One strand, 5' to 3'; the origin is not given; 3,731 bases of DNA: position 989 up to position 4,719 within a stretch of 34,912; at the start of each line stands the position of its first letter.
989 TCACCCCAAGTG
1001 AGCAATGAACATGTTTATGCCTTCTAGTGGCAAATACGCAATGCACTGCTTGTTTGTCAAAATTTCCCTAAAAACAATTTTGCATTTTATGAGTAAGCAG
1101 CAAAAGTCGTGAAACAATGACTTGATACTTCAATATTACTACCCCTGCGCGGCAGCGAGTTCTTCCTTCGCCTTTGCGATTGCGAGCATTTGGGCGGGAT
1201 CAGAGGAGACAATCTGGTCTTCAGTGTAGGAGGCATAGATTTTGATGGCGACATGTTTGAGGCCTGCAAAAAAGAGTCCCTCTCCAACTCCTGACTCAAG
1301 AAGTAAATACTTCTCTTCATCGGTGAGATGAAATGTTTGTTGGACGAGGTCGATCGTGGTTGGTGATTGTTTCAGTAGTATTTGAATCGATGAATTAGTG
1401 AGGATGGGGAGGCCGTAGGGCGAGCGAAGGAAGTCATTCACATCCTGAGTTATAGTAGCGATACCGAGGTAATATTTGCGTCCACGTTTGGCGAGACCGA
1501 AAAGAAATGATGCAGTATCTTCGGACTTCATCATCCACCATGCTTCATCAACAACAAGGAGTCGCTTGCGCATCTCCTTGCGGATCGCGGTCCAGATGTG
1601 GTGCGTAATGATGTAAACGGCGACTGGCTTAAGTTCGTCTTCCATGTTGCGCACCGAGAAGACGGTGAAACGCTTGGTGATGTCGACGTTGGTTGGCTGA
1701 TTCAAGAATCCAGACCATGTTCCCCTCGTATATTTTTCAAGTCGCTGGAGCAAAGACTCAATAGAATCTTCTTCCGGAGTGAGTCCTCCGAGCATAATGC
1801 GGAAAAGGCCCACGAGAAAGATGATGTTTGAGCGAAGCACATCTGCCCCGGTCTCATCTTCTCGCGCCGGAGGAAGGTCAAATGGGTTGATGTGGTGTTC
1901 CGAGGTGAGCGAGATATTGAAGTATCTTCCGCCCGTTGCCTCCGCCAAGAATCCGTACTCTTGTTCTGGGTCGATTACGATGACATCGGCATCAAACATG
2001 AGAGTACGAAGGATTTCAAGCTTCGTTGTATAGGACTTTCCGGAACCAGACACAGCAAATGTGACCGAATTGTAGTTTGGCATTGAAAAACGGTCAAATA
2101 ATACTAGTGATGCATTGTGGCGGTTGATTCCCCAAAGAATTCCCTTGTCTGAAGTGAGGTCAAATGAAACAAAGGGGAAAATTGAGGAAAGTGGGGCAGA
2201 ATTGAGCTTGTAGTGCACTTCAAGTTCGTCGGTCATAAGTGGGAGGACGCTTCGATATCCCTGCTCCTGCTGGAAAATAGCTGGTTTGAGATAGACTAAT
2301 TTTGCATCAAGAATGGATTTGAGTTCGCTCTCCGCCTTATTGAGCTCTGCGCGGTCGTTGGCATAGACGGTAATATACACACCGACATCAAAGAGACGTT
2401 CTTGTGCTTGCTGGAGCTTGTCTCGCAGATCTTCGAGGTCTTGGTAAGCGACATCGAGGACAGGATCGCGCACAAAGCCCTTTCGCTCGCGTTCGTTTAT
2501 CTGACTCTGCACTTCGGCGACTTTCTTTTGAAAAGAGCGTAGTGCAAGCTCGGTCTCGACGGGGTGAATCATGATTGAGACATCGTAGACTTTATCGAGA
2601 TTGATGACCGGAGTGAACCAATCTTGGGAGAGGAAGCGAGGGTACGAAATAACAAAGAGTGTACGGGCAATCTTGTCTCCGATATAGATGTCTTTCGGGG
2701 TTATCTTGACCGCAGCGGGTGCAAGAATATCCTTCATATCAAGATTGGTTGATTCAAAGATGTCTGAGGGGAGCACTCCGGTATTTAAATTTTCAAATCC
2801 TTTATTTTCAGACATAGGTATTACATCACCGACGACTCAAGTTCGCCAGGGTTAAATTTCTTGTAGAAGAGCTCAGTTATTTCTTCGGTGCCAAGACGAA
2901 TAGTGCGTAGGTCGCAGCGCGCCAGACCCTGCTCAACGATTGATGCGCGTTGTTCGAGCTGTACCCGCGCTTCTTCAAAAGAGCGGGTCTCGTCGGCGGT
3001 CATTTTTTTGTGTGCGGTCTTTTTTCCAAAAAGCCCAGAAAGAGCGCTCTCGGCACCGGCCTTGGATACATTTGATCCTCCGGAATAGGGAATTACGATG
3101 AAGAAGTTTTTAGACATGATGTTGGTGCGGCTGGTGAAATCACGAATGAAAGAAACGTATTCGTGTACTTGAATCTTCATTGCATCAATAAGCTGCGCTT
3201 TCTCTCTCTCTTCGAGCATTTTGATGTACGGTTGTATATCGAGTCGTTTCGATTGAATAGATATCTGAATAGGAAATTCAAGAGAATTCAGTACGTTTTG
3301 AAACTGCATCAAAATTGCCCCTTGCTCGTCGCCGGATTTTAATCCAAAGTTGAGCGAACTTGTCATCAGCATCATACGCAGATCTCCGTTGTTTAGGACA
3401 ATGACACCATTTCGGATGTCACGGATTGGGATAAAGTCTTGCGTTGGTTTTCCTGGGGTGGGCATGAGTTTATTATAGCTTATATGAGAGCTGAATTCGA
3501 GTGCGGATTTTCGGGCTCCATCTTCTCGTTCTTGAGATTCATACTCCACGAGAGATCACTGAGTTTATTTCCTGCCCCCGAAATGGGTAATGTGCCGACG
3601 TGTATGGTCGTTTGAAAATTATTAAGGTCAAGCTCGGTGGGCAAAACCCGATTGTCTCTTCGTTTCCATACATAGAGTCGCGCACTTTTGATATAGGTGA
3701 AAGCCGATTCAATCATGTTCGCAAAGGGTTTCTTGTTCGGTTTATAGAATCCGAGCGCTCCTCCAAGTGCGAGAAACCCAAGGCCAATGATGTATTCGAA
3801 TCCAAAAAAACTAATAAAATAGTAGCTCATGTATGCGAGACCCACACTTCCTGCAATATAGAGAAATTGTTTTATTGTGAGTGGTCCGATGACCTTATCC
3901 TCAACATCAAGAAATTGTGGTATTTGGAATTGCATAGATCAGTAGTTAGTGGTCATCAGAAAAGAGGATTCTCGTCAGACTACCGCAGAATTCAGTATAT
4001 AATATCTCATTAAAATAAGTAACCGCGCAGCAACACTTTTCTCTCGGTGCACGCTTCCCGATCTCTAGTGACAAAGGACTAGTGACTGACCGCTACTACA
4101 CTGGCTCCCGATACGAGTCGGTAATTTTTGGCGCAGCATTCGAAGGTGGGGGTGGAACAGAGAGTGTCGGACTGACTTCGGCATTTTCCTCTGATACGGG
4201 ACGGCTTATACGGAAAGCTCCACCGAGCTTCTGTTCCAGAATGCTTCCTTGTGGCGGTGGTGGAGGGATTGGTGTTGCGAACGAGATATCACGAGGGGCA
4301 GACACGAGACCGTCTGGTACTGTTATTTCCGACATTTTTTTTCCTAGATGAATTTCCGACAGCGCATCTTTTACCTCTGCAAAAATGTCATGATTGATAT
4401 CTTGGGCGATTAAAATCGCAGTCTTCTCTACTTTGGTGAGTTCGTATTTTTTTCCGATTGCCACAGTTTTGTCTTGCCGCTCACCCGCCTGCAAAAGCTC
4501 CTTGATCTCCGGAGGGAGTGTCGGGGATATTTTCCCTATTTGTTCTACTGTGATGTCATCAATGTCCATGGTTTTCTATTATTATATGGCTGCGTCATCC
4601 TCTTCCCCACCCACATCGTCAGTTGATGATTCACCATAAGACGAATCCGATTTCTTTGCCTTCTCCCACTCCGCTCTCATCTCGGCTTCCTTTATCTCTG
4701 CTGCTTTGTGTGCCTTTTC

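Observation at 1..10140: Minimal type IV secretion-like operon without visible DNA-processing genes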

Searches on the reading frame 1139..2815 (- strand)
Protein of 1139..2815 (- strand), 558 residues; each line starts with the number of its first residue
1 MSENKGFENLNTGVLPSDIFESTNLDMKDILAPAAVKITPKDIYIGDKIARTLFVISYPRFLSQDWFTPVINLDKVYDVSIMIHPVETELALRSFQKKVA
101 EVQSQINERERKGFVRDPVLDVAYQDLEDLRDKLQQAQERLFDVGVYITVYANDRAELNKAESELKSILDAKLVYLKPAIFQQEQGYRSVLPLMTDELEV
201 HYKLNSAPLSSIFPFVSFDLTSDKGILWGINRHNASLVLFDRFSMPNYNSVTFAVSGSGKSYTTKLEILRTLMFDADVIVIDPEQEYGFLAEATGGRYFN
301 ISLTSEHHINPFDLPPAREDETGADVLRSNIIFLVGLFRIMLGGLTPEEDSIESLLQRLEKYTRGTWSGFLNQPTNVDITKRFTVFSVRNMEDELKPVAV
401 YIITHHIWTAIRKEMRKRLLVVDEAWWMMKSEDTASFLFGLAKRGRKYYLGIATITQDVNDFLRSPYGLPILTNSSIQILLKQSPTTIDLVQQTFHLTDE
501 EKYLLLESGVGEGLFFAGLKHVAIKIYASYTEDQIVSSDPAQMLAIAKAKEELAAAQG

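Call 8: search_protein_families(library=pfam, max_evalue=0.1, proteins=[window:1139-2815:-])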
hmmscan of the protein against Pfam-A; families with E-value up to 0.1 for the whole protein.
window:1139-2815:- (558 aa): 5 families
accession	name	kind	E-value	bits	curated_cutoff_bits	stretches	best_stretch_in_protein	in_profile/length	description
PF19044.6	P-loop_TraG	-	1.5e-25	90.1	25.8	2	351-506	180-343/413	TraG P-loop domain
PF12846.13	AAA_10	-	4.1e-09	36.4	27.5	2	394-464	216-288/362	AAA-like domain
PF01935.23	DUF87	-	8.5e-08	33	23.2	1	253-316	29-94/220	Helicase HerA, central domain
PF11130.14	TraC_F_IV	-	0.00011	21.7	28.1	1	118-194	299-374/375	TraC protein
PF03135.19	CagE_TrbE_VirB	-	0.0044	17.4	21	0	123-192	124-196/204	CagE, TrbE, VirB family, component of type IV transporter system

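Call 16: find_homologous_proteins(query=window:1139-2815:-, max_evalue=1e-10)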
Query window:1139-2815:- (558 aa): 8000 proteins with E <= 1e-10 among 8000 candidates; the best 120 are listed.
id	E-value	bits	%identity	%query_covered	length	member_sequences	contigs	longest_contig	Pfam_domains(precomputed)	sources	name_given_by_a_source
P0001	0.0e+0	1244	100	100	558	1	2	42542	PF19044.7,PF01935.24,PF12846.14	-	-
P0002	0.0e+0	1169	88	100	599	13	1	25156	PF19044.7,PF01935.24,PF12846.14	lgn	-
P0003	0.0e+0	1160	87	100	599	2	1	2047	PF19044.7,PF01935.24,PF12846.14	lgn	-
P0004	0.0e+0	1154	87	100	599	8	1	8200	PF19044.7,PF01935.24,PF12846.14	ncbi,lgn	-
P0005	0.0e+0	1142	86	100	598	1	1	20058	PF19044.7,PF01935.24,PF12846.14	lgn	-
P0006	0.0e+0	1141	86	100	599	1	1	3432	PF19044.7,PF01935.24,PF12846.14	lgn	-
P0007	0.0e+0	1133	85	100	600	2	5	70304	PF19044.7,PF01935.24,PF12846.14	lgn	-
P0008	0.0e+0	1133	85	100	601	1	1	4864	PF19044.7,PF01935.24,PF12846.14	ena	-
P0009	0.0e+0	1132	85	100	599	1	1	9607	PF19044.7,PF01935.24,PF12846.14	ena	-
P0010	0.0e+0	1132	85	100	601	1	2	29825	PF19044.7,PF01935.24,PF12846.14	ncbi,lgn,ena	-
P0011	0.0e+0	1131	85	100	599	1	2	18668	PF19044.7,PF01935.24,PF12846.14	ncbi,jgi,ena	-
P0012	0.0e+0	1130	86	99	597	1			PF19044.7,PF01935.24,PF12846.14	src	-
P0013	0.0e+0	1129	86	98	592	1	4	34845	PF19044.7,PF01935.24,PF12846.14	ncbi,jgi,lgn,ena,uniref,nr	ncbi:MAG: conjugal transfer protein TraC [Candidatus Lloydbacteria bacterium RIFOXYC12_FULL_46_25]|u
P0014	0.0e+0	1129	84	100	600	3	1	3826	PF19044.7,PF01935.24,PF12846.14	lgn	-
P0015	0.0e+0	1129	87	98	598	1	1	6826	PF19044.7,PF01935.24,PF12846.14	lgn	-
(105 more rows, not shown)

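Call 26: find_related_loci(query=A1, collection=genome_contigs, flank=10000)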
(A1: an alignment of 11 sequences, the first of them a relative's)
Query A1 (599 aa) in genome_contigs; peptide patterns used: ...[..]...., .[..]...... (x = any residue, [..] = any of these).
600 stretches matched a pattern (row limit reached: there are more); 583 encode a relative of the query (tblastn E <= 1e-3); the best 80 are kept; 80 distinct loci.
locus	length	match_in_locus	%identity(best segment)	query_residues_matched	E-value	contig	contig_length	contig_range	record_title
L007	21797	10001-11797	99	1-599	0e+0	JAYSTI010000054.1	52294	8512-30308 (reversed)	MAG: Candidatus Lloydbacteria bacterium isolate GFS_12411 GFS_12411_53, whole genome shotgun sequence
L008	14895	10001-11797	96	1-599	0e+0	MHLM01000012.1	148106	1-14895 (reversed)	MAG: Candidatus Lloydbacteria bacterium RIFCSPHIGHO2_02_FULL_50_18 rifcsphigho2_02_scaffold_59, whole genome shotgun seq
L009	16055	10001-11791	90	4-599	0e+0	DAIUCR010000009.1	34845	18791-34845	MAG TPA_asm: Patescibacteria group bacterium isolate CTOTU11756 NODE_344_length_34845_cov_15.959385, whole genome shotgu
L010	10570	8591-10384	89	3-599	0e+0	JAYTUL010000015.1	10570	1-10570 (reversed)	MAG: bacterium isolate GFS_5529 GFS_5529_14, whole genome shotgun sequence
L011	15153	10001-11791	87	3-598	0e+0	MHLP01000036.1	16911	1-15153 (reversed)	MAG: Candidatus Lloydbacteria bacterium RIFCSPLOWO2_01_FULL_50_20 rifcsplowo2_01_scaffold_6895, whole genome shotgun seq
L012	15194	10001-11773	87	10-599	0e+0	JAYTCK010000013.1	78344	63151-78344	MAG: bacterium isolate GFS_1518 GFS_1518_12, whole genome shotgun sequence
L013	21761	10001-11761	76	8-594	0e+0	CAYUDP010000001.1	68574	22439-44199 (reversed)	MAG TPA_asm: uncultured Candidatus Saccharibacteria bacterium isolate SRP135725_co1_408 genome assembly, contig: NODE_27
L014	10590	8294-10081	74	4-599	0e+0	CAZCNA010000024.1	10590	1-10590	MAG TPA_asm: uncultured Candidatus Saccharibacteria bacterium isolate SRP220891_co5_247 genome assembly, contig: NODE_47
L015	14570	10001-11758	75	14-599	0e+0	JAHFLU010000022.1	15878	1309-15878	MAG: bacterium isolate nzgw440 NODE_2276_length_15879_cov_5.339891, whole genome shotgun sequence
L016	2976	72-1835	75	12-599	0e+0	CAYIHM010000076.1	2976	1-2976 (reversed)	MAG TPA_asm: uncultured Candidatus Saccharibacteria bacterium isolate ERP119705_co24_246 genome assembly, contig: NODE_7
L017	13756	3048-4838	74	3-599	0e+0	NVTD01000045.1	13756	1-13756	MAG: Candidatus Wolfebacteria bacterium isolate NORP124 Contig_source1383C_24106, whole genome shotgun sequence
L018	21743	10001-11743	76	12-592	0e+0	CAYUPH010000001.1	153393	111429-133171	MAG TPA_asm: uncultured Candidatus Saccharibacteria bacterium isolate SRP135725_co1_406 genome assembly, contig: NODE_37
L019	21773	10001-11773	74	8-598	0e+0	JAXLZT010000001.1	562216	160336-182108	MAG: Candidatus Paceibacterota bacterium isolate STL-PAT9 C4.155.fa-1, whole genome shotgun sequence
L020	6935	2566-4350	74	4-596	0e+0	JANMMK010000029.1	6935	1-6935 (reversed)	MAG: bacterium isolate OTE_58_metabat_52 OTE_58_k141_4976533, whole genome shotgun sequence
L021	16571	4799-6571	76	8-598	0e+0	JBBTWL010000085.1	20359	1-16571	MAG: Patescibacteria group bacterium isolate H41-bin144_1 H41_bin144_1_000000000085, whole genome shotgun sequence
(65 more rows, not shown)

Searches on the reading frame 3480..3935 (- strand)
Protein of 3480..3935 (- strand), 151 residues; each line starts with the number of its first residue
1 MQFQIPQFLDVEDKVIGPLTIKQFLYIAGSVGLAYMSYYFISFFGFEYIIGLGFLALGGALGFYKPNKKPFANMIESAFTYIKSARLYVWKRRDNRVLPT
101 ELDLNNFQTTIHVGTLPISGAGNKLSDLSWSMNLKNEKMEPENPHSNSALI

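Call 8: search_protein_families(library=pfam, max_evalue=0.1, proteins=[window:3480-3935:-])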
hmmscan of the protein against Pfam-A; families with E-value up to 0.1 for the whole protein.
window:3480-3935:- (151 aa): 1 family
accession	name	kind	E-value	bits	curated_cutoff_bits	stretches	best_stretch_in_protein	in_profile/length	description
PF12666.12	PrgI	-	5.2e-07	30.6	27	1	10-77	8-77/91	PrgI family protein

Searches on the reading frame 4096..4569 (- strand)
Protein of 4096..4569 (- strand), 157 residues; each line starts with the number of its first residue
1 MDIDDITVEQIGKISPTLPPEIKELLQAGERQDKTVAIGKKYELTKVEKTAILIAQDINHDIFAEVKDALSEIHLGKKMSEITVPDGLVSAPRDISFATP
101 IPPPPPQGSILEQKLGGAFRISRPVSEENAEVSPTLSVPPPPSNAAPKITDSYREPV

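Call 8: search_protein_families(library=pfam, max_evalue=0.1, proteins=[window:4096-4569:-])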
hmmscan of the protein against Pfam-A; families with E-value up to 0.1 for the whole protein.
window:4096-4569:- (157 aa): 0 families
